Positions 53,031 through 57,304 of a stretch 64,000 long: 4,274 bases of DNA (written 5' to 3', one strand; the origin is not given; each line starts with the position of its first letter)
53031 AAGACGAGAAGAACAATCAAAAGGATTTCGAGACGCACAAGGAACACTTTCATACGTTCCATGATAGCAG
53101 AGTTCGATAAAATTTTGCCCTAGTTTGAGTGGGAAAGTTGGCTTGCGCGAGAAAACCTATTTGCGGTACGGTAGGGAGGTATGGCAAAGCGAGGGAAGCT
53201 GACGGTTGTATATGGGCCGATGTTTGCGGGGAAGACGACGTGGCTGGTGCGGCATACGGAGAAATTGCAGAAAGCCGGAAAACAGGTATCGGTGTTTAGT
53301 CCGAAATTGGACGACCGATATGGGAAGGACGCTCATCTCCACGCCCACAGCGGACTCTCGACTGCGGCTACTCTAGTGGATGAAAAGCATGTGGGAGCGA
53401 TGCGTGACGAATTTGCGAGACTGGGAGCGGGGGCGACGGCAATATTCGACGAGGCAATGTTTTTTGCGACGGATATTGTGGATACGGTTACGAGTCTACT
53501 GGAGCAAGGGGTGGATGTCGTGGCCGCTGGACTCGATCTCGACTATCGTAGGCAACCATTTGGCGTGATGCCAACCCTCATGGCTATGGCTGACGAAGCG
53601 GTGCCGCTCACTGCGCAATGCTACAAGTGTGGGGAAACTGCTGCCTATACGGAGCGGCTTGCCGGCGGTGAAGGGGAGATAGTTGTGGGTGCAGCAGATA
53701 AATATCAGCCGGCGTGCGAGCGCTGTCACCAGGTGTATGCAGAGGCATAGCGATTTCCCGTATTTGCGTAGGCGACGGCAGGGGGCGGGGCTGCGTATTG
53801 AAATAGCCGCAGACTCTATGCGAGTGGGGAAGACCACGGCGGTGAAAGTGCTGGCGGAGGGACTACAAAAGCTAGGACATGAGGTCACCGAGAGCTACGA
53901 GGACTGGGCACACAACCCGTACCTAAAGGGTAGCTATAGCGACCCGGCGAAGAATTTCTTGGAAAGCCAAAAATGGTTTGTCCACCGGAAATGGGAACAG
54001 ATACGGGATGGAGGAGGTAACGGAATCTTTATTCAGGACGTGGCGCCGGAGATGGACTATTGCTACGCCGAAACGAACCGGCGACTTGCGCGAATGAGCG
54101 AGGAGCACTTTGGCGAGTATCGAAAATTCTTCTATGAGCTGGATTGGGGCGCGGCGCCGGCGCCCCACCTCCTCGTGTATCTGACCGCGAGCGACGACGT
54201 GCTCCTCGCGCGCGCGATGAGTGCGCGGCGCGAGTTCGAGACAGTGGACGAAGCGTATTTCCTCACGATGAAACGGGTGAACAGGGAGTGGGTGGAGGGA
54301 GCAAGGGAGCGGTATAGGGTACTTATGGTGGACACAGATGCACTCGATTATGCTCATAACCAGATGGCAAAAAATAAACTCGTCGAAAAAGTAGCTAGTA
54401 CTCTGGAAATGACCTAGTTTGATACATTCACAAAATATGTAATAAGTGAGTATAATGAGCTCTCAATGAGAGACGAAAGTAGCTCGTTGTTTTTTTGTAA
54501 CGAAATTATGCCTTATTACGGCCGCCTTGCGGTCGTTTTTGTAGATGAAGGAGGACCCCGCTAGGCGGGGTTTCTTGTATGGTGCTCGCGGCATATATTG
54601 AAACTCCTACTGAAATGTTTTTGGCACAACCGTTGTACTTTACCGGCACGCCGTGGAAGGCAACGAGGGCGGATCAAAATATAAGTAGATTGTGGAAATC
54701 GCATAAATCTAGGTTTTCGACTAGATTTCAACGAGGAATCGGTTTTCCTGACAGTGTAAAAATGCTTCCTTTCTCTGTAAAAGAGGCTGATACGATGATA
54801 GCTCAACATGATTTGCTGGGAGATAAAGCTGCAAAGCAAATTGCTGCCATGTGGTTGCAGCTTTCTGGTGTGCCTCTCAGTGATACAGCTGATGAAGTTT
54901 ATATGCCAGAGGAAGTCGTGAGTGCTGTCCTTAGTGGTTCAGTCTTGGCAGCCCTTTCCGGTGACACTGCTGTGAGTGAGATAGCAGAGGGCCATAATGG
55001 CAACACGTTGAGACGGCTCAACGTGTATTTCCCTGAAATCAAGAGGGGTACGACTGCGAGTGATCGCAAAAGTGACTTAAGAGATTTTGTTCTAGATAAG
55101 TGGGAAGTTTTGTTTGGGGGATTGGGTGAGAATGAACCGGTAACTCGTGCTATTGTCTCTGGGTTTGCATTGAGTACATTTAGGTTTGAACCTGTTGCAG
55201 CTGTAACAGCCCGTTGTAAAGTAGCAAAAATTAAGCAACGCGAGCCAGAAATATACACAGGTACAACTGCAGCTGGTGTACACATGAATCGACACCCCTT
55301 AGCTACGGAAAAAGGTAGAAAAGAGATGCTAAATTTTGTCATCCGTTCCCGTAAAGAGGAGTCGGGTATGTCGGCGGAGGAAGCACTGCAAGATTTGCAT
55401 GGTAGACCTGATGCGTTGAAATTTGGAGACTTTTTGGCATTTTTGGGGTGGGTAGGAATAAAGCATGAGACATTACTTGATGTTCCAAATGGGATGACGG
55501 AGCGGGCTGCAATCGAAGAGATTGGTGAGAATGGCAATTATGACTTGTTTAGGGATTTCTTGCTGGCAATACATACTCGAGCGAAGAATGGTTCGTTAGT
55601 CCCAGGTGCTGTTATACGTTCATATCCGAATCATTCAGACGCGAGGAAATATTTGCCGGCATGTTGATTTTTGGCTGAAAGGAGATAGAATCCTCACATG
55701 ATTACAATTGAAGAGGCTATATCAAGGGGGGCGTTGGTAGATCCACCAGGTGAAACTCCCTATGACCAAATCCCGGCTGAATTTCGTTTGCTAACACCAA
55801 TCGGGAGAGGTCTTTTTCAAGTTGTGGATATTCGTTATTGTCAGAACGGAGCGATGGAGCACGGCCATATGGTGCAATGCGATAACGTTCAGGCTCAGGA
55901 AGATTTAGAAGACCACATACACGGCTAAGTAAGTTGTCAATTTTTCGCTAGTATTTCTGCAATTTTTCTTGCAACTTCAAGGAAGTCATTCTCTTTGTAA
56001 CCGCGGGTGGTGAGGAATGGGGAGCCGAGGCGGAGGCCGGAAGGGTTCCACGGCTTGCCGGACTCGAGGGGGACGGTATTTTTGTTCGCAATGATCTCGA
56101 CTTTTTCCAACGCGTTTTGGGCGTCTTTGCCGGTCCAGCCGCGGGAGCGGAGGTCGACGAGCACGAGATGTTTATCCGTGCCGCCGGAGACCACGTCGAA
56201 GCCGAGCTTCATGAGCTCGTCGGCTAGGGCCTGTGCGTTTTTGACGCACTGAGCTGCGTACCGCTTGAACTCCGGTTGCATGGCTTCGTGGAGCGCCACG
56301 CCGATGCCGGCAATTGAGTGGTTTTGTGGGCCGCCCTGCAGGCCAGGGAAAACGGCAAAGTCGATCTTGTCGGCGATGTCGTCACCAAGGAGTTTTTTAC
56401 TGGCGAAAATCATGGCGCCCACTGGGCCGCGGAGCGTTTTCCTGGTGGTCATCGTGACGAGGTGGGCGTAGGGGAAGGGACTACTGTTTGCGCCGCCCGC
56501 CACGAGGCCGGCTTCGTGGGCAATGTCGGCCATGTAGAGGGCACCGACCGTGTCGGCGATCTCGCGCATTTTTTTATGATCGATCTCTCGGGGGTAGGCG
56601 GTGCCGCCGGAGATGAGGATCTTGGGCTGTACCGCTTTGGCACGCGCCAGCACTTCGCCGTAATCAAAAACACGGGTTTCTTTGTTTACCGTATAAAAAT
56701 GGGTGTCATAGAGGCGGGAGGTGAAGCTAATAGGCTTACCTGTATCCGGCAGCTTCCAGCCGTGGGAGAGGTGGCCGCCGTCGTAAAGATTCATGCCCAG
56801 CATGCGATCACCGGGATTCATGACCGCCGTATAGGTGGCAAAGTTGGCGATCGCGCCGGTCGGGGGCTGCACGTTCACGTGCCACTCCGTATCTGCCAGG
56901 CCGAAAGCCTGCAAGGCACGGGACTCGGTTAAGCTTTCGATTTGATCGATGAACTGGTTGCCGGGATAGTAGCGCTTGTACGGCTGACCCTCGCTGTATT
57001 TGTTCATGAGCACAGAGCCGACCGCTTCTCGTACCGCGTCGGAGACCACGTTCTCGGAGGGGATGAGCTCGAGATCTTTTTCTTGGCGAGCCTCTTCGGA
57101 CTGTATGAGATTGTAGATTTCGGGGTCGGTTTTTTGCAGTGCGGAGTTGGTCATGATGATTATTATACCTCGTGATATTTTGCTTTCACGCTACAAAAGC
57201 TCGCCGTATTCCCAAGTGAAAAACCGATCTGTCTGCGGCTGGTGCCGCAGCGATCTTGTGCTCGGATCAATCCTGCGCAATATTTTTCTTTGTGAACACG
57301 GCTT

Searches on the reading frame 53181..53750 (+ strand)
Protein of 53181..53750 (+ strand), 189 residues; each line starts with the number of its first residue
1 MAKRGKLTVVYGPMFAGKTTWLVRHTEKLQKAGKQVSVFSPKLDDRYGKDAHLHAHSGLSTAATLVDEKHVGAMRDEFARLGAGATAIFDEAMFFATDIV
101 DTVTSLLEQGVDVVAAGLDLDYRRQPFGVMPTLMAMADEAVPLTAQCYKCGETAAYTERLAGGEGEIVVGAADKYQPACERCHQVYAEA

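Call 65: search_protein_families(library=pfam, proteins=[window:53181-53750:+])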
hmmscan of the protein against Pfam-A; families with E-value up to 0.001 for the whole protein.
window:53181-53750:+ (189 aa): 2 families
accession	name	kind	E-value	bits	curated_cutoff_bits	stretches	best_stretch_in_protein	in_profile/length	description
PF00265.24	TK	-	2.1e-38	132.3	20.6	1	5-183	1-176/176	Thymidine kinase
PF13604.12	AAA_30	-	2.7e-05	24.4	27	1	4-117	17-123/191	AAA domain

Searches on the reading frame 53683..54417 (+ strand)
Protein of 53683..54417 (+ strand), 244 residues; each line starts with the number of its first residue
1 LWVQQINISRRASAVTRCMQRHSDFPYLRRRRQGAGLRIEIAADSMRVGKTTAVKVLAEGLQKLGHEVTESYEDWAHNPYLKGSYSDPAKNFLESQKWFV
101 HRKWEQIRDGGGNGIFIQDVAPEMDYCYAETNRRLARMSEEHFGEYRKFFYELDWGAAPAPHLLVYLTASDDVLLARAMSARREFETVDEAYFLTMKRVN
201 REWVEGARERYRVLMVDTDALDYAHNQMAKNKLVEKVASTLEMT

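Call 54: search_protein_families(library=pfam, proteins=[window:53683-54417:+])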
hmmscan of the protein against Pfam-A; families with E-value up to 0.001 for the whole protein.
window:53683-54417:+ (244 aa): 2 families
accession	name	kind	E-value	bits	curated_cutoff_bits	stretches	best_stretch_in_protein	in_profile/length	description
PF01712.25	dNK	-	1.1e-16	61.6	27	1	47-240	8-201/203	Deoxynucleoside kinase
PF13238.12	AAA_18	-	4.1e-06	27.7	29.4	1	46-178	7-108/128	AAA domain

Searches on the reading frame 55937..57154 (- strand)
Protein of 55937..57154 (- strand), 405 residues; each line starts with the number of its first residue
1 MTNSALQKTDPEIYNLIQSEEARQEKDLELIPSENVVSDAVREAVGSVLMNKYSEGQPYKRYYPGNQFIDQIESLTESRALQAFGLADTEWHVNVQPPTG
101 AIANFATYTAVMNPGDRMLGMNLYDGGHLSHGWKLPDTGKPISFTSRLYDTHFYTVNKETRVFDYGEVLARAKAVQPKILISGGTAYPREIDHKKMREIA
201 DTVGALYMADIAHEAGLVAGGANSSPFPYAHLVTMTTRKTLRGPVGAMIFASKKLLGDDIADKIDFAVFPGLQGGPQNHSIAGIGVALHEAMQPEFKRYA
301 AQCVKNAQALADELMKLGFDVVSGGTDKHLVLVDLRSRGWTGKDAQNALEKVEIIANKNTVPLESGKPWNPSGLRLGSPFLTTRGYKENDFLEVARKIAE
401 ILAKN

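Call 17: search_protein_families(library=pfam, proteins=[window:55937-57154:-])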
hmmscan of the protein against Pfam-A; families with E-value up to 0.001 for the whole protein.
window:55937-57154:- (405 aa): 1 family
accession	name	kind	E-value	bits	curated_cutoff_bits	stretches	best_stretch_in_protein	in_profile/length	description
PF00464.25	SHMT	-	1.4e-153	511.6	27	1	6-396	1-397/399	Serine hydroxymethyltransferase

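Call 21: find_homologous_proteins(query=window:55937-57154:-)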
Query window:55937-57154:- (405 aa): 8000 proteins with E <= 0.001 among 8000 candidates; the best 120 are listed.
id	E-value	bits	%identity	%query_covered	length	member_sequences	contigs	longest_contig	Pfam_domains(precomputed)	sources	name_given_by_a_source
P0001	1.3e-271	918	100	100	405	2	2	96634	PF00464.26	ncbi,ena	-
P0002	1.2e-259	879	96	100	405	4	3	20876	PF00464.26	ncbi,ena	-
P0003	1.3e-217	740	79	98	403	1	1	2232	PF00464.26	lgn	-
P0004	3.0e-216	736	81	98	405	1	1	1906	PF00464.26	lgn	-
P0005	5.5e-216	735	80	99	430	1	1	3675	PF00464.26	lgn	-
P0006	1.6e-215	733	80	99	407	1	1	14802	PF00464.26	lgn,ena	-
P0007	2.0e-215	733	81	98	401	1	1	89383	PF00464.26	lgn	-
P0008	2.1e-215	733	79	99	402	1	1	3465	PF00464.26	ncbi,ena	-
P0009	7.5e-215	731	79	98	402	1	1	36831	PF00464.26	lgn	-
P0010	1.2e-214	731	79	98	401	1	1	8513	PF00464.26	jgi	jgi:glycine hydroxymethyltransferase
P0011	1.6e-214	730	79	98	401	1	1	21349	PF00464.26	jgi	jgi:glycine hydroxymethyltransferase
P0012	2.5e-214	730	79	98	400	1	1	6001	PF00464.26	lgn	-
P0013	1.2e-213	727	79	98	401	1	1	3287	PF00464.26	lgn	-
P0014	1.3e-213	727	78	100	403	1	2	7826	PF00464.26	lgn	-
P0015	1.6e-213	727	79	98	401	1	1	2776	PF00464.26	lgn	-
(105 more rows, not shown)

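Call 22: find_encoding_contigs(protein=P0002, flank=10000, max_places=4)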
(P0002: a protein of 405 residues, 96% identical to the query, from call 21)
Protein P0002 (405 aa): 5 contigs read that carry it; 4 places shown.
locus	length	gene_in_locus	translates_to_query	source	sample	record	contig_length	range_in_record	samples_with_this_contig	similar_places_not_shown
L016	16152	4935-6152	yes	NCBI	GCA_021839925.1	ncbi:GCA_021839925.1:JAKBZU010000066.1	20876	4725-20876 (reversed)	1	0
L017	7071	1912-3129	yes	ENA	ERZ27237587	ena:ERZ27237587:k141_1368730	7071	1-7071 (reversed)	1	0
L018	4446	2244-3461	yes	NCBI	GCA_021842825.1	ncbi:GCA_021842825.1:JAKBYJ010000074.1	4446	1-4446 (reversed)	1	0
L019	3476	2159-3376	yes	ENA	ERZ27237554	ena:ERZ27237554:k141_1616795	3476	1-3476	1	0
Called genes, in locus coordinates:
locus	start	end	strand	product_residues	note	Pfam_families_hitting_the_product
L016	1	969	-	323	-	?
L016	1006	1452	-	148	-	PF00889:EF_TS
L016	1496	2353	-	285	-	PF00318:Ribosomal_S2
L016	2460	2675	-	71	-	-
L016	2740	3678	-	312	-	PF00763:THF_DHG_CYH, PF02882:THF_DHG_CYH_C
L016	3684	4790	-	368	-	-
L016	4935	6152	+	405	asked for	PF00464:SHMT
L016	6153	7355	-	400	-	-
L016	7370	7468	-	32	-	-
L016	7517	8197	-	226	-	PF01712:dNK, PF13238:AAA_18 (faint)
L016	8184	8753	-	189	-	PF00265:TK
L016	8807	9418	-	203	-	-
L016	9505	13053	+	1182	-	-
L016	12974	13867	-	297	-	PF00535:Glycos_transf_2, PF10111:Glyco_tranf_2_2, PF13641:Glyco_tranf_2_3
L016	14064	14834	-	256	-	-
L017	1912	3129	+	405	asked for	PF00464:SHMT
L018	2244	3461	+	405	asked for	PF00464:SHMT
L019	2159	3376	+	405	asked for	PF00464:SHMT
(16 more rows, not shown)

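Call 23: find_encoding_contigs(protein=P0007, flank=10000, max_places=2)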
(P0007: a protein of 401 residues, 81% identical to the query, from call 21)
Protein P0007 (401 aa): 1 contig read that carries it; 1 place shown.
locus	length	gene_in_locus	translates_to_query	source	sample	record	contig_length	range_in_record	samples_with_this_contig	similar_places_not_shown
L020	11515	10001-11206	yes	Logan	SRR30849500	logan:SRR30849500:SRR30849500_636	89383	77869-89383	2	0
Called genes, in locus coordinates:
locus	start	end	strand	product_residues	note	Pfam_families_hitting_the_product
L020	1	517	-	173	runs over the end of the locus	PF00004:AAA (faint), PF06414:Zeta_toxin (weak), PF13238:AAA_18 (weak), PF13671:AAA_33, PF01202:SKI (weak)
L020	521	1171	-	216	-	PF21176:RecR_HhH, PF02132:RecR_ZnF (weak), PF01751:Toprim, PF13662:Toprim_4, PF21175:RecR_C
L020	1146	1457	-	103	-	PF02575:YbaB_DNA_bd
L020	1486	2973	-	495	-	PF13177:DNA_pol3_delta2, PF00004:AAA, PF13401:AAA_22 (weak), PF22608:DNAX_ATPase_lid (weak), PF20964:DnaX_C (faint)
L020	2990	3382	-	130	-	PF02130:YbeY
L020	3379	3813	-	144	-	PF09424:YqeY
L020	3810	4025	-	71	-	PF01165:Ribosomal_S21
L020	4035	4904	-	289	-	-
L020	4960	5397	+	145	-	-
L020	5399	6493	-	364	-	PF02163:Peptidase_M50, PF13180:PDZ_2 (faint), PF17820:PDZ_6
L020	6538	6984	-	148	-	PF00889:EF_TS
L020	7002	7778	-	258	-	PF00318:Ribosomal_S2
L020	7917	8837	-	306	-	PF00763:THF_DHG_CYH, PF02882:THF_DHG_CYH_C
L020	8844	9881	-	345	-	-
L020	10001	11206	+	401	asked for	PF00464:SHMT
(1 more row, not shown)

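Call 46: find_related_loci(query=window:55937-57154:-, collection=metagenome_contigs, flank=10000)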
Query window:55937-57154:- (405 aa) in metagenome_contigs; peptide patterns used: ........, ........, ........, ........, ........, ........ (x = any residue, [..] = any of these).
600 stretches matched a pattern (row limit reached: there are more); 549 encode a relative of the query (tblastn E <= 1e-3); the best 80 are kept; 80 distinct loci.
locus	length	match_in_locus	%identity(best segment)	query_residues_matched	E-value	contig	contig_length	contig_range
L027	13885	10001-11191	79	6-402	0e+0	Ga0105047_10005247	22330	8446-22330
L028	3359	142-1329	78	6-402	0e+0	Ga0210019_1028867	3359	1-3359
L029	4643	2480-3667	78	6-402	0e+0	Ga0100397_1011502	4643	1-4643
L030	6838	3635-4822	78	6-402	0e+0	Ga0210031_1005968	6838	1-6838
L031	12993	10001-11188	78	6-402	0e+0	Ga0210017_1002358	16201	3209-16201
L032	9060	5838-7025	78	6-402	0e+0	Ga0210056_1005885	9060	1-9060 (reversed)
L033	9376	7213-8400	78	6-402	0e+0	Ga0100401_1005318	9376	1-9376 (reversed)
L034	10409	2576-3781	77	4-402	0e+0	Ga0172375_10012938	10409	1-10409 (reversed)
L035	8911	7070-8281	75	1-404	0e+0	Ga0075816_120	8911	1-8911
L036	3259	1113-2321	76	4-402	0e+0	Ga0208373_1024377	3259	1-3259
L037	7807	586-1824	74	4-405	0e+0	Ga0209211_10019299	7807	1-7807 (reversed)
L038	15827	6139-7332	75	4-402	0e+0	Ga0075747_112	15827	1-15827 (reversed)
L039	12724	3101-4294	75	4-402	0e+0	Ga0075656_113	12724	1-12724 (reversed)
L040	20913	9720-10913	75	4-402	0e+0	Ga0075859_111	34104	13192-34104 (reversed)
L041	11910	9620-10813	75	4-402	0e+0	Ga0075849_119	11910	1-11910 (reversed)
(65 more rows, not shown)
